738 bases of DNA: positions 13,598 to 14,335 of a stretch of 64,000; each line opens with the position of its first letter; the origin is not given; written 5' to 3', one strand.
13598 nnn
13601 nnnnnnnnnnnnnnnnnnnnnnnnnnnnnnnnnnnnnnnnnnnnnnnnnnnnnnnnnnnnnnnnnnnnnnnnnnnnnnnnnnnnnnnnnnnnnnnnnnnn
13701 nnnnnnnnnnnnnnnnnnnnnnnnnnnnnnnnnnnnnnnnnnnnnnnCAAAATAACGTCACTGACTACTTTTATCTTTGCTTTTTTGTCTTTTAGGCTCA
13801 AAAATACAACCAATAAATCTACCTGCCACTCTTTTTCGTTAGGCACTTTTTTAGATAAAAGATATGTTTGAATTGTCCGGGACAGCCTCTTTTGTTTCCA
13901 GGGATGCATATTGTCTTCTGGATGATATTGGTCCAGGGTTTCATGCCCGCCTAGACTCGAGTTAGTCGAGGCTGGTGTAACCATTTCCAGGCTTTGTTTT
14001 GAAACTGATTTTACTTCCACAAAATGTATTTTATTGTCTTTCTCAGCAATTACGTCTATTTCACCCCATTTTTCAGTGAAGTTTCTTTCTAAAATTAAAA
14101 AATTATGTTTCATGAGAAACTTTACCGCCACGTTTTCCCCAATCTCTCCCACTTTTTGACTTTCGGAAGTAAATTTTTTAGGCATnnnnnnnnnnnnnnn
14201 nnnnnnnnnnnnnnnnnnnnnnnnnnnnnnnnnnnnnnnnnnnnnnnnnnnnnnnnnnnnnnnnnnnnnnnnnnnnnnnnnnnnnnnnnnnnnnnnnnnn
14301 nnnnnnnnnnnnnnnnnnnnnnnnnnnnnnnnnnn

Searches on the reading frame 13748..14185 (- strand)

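Call 38: search_protein_families(library=pfam, proteins=[window:13748-14185:-], max_evalue=0.00001)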
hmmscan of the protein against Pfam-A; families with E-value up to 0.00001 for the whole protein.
window:13748-14185:- (146 aa): 1 family
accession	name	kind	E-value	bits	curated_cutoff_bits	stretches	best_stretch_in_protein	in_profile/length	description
PF02021.23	UPF0102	-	1.8e-16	60.7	23.6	1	16-126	1-79/80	Uncharacterised protein family UPF0102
